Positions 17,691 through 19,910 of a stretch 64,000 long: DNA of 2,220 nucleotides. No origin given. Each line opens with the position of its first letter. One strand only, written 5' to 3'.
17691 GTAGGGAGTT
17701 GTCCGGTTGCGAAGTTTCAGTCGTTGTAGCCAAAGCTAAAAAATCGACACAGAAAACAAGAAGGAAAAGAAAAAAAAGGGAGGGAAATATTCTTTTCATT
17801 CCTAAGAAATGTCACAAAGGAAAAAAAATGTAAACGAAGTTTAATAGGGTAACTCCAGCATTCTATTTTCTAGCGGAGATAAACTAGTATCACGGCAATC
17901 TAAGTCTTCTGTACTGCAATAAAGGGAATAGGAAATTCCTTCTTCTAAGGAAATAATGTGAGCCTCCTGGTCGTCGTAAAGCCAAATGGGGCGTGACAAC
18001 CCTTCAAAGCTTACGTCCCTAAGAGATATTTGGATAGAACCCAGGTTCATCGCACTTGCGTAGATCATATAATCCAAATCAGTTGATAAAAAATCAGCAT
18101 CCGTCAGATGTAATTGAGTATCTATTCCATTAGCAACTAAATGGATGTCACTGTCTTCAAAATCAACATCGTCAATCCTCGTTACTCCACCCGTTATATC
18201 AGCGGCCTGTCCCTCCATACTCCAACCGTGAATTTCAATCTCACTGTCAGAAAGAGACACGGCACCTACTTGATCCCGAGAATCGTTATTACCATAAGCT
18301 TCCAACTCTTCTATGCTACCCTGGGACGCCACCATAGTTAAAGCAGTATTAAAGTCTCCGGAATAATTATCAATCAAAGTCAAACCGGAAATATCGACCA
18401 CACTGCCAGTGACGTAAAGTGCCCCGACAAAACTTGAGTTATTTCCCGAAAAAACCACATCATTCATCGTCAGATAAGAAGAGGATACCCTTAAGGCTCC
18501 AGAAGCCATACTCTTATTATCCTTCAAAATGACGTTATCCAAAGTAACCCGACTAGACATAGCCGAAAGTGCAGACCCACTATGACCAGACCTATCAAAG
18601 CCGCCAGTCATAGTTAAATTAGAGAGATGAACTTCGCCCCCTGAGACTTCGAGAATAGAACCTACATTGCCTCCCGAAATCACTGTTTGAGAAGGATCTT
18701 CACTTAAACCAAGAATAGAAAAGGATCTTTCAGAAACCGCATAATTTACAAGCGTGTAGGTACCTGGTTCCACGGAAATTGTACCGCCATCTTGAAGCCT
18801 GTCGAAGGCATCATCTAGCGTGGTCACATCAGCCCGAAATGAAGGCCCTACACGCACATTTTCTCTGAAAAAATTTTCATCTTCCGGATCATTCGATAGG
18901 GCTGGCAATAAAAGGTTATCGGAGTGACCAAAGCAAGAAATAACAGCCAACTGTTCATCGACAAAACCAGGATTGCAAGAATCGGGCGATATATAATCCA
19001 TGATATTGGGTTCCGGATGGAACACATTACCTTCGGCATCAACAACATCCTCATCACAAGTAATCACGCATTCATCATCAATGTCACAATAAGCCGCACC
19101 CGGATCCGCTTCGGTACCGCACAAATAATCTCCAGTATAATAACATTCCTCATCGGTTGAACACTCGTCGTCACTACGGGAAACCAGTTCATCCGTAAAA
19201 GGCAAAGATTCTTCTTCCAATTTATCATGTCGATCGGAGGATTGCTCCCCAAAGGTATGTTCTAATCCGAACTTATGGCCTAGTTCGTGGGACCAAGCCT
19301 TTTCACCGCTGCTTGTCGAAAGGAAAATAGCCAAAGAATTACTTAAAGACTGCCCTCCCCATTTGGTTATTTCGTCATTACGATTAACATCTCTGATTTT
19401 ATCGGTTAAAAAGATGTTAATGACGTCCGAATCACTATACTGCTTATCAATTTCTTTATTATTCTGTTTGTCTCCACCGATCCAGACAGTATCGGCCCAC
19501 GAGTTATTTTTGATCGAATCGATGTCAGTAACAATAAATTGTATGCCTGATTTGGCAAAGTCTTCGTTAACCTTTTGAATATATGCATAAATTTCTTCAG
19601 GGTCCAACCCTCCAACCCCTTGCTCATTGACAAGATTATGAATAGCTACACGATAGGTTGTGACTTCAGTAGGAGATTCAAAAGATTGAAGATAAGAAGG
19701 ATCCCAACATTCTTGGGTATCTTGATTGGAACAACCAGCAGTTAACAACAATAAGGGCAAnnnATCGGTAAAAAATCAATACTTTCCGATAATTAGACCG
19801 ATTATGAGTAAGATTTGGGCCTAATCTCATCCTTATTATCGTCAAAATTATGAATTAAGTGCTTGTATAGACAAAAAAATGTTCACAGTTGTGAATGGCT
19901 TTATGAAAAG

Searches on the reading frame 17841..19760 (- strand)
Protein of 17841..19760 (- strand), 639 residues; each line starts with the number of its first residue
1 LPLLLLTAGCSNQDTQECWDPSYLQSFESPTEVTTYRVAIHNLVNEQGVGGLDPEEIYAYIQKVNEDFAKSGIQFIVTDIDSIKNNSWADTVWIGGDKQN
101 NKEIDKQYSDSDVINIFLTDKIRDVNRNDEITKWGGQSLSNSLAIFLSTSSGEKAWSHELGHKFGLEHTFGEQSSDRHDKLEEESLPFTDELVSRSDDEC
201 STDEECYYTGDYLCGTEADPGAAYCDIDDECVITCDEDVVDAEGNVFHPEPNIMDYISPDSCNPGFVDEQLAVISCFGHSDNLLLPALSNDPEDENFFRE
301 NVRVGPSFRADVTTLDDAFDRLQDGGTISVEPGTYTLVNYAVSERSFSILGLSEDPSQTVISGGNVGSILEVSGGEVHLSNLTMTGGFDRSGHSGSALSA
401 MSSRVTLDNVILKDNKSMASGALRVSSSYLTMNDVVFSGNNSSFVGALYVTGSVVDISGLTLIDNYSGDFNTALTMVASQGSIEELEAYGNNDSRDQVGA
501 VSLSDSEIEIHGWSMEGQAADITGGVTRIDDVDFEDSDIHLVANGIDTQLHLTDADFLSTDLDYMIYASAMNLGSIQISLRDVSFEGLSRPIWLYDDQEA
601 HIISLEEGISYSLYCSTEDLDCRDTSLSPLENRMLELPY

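Call 90: search_protein_families(library=pfam, proteins=[window:17841-19760:-], max_evalue=0.001)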
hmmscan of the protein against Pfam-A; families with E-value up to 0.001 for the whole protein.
window:17841-19760:- (639 aa): 3 families
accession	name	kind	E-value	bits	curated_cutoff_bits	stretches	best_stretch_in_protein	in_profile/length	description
PF13688.12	Reprolysin_5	-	2.6e-05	25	27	1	144-211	133-181/196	Metallo-peptidase family M12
PF10462.15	Peptidase_M66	-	0.00021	20.8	20.6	1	102-174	142-215/306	Peptidase M66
PF13582.12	Reprolysin_3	-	0.00037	21.4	22.4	0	56-169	3-123/123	Metallo-peptidase family M12B Reprolysin-like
